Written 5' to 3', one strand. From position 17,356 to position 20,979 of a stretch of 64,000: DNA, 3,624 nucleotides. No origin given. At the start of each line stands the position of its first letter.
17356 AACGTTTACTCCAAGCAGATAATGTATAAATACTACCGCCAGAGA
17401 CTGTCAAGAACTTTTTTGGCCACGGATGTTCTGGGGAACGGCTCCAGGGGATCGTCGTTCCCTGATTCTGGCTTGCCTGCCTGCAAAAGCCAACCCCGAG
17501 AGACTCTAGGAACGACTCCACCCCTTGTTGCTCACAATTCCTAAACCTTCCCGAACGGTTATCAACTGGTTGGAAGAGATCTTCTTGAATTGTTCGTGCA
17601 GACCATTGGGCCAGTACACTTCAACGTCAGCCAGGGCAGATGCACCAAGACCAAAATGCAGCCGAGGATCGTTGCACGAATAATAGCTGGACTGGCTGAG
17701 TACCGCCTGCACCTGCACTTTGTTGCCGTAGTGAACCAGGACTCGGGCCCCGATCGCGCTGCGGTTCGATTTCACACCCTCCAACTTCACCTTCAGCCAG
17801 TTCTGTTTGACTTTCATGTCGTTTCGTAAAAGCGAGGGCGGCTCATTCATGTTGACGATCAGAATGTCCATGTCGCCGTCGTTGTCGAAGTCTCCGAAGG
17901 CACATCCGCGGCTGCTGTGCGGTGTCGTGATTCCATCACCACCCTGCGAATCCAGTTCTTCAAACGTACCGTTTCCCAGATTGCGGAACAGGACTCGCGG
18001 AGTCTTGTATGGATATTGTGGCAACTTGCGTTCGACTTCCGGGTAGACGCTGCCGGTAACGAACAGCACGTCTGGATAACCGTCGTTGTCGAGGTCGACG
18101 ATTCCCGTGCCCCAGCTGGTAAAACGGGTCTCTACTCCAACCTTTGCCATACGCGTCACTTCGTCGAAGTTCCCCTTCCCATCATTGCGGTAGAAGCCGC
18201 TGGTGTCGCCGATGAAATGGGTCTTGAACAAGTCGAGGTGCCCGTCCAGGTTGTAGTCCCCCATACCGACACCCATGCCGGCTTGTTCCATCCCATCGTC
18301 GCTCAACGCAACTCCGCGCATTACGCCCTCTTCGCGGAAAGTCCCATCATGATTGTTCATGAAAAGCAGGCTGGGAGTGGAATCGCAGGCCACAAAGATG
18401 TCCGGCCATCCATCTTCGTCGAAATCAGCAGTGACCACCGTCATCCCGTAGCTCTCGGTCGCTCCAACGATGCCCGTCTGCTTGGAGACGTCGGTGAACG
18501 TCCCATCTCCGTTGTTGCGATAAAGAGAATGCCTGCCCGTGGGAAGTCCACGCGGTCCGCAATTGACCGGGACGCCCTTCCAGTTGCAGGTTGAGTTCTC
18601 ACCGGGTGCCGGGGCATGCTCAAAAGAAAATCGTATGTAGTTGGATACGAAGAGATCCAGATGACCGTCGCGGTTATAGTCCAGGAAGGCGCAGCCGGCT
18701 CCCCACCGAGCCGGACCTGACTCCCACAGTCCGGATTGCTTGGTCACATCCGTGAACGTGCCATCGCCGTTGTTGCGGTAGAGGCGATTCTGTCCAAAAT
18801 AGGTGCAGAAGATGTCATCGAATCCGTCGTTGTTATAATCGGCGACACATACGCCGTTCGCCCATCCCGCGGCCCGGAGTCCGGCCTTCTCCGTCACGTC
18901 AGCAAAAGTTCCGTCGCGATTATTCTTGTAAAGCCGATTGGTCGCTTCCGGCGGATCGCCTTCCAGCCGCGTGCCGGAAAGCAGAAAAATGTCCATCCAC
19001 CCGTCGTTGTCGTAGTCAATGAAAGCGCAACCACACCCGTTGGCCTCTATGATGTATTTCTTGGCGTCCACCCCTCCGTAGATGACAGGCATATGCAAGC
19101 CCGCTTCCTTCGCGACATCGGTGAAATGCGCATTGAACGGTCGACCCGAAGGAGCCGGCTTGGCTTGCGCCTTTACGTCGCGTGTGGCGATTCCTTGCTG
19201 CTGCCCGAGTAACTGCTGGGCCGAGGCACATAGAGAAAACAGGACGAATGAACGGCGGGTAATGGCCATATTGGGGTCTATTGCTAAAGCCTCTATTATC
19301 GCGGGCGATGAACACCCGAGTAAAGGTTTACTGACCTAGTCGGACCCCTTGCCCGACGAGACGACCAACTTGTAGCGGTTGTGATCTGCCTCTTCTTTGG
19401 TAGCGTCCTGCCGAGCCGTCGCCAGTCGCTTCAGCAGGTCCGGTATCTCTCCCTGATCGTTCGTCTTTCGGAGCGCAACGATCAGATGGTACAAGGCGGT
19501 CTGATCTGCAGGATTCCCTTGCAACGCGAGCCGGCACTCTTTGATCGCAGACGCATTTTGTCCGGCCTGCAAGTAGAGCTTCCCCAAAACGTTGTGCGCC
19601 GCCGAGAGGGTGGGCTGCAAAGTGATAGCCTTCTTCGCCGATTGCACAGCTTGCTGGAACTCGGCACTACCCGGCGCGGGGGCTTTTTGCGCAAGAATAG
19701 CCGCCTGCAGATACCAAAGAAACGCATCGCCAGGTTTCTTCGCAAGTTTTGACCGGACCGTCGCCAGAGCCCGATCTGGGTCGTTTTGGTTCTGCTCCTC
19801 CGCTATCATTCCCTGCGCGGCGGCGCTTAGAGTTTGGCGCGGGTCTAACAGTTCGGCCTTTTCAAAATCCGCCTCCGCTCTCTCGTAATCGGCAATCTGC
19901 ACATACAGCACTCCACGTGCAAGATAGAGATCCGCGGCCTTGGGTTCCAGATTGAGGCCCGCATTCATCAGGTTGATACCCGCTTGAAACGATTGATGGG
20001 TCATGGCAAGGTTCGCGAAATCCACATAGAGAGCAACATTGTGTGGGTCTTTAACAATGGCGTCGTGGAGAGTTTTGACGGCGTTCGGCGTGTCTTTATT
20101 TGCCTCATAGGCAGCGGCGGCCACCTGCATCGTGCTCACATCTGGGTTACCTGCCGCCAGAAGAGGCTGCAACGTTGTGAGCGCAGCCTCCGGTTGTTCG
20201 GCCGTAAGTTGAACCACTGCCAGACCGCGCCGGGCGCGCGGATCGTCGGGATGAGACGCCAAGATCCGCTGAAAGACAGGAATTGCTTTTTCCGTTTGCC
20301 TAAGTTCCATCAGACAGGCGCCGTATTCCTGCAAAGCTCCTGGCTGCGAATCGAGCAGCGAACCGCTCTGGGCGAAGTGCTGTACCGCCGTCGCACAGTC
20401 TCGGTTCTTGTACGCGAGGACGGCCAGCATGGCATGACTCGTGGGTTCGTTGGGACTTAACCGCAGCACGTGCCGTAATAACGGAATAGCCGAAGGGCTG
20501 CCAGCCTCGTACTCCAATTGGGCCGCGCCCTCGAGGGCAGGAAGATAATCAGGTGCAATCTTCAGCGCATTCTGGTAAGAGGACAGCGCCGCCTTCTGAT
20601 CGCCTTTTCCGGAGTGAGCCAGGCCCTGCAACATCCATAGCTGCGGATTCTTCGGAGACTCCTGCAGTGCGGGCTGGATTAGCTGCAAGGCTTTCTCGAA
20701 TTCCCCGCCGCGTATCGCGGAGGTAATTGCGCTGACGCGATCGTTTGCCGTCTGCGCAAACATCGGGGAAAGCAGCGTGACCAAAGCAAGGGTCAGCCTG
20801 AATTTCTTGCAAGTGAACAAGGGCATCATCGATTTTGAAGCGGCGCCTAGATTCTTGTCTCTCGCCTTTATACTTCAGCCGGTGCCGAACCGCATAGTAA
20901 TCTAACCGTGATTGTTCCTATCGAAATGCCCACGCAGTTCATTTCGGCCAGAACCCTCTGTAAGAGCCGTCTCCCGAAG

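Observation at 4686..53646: Recurrent 12-nt palindrome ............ marks a predicted LacI regulon joining arabinose genes to the barrel/propeller loci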

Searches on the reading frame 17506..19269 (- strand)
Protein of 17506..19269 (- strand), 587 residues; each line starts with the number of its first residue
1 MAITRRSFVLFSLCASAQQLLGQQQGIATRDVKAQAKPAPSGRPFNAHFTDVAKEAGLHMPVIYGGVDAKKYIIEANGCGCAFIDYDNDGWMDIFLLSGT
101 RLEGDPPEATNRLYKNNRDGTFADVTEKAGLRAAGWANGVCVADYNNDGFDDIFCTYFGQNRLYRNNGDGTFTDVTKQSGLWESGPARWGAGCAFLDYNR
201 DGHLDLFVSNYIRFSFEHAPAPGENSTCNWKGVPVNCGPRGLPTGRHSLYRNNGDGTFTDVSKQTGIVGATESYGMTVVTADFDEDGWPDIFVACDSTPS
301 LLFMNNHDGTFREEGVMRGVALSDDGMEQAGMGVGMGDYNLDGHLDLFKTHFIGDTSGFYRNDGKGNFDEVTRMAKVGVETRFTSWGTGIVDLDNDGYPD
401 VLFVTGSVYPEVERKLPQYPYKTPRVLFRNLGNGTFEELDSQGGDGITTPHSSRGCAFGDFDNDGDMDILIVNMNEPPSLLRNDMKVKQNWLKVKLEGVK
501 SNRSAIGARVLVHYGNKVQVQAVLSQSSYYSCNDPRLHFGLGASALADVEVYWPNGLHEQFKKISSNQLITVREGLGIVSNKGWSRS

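Call 4: search_protein_families(library=pfam, proteins=[window:17506-19269:-])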
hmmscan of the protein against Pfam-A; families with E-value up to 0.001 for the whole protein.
window:17506-19269:- (587 aa): 3 families
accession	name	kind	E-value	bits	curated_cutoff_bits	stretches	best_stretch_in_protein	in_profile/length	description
PF13517.12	FG-GAP_3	-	1.3e-57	192.7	26.9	6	144-208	1-61/61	FG-GAP-like repeat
PF07593.17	UnbV_ASPIC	-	1.2e-18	67.2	23.4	1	505-571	1-68/68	ASPIC and UnbV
PF01839.29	FG-GAP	-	3e-18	65.7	22.1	0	138-156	3-21/37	FG-GAP repeat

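Call 42: search_protein_families(library=ncbifam, proteins=[window:17506-19269:-], max_evalue=0.00001)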
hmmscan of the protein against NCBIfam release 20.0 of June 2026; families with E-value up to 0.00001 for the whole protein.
window:17506-19269:- (587 aa): 0 families

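Call 57: search_solved_structures(query=window:17506-19269:-, max_evalue=0.01)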
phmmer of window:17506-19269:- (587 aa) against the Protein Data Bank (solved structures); distinct sequences matched with E-value up to 0.01: 1.
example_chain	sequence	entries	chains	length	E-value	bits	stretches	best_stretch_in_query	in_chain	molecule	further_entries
9etn_A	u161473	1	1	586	1.7e-22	82.7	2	425-572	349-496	Cartilage acidic protein 1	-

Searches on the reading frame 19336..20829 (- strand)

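Call 4: search_protein_families(library=pfam, proteins=[window:19336-20829:-])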
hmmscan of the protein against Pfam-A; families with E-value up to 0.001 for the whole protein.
window:19336-20829:- (497 aa): 27 families (the best 25 are shown)
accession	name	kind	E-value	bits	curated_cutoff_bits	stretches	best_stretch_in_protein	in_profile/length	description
PF13428.12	TPR_14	-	3e-29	98.9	23.5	1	163-204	1-42/44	Tetratricopeptide repeat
PF14559.12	TPR_19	-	1.3e-27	96.4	25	1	173-232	1-59/68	Tetratricopeptide repeat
PF13432.12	TPR_16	-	6.1e-25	87.7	32.7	2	173-227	7-61/65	Tetratricopeptide repeat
PF00515.34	TPR_1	-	2.7e-20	71.7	27.8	0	63-95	2-34/34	Tetratricopeptide repeat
PF07719.23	TPR_2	-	3.5e-20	70.8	27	0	63-95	2-34/34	Tetratricopeptide repeat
PF13371.12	TPR_9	-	1.2e-19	70.6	35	3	171-226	3-58/73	Tetratricopeptide repeat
PF23914.1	TPR_CcmH_CycH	-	1.4e-19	70.9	42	1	54-162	42-154/158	Cytochrome c-type biogenesis protein H TPR domain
PF13181.12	TPR_8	-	1.9e-18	65.4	25.7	1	299-330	1-32/34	Tetratricopeptide repeat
PF13431.12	TPR_17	-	2.3e-18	65.3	24.4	0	399-429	3-33/34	Tetratricopeptide repeat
PF13414.12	TPR_11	-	2.5e-13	49.9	26.8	0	391-423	10-42/42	TPR repeat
PF13429.12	TPR_15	-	6.3e-12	45.9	26.2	1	104-220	154-271/280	Tetratricopeptide repeat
PF12895.13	ANAPC3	-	4.6e-10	40.1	27.2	0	113-188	7-81/82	Anaphase-promoting complex, cyclosome, subunit 3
PF13424.12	TPR_12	-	5.1e-10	39.8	30.1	0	168-221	8-69/77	Tetratricopeptide repeat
PF25064.1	ARM_TT21_5th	-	3.8e-09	37.3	27.8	0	132-218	4-93/117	TT21 fifth ARM repeats domain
PF13176.12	TPR_7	-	6.8e-09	35.6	27.9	0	170-197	6-33/36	Tetratricopeptide repeat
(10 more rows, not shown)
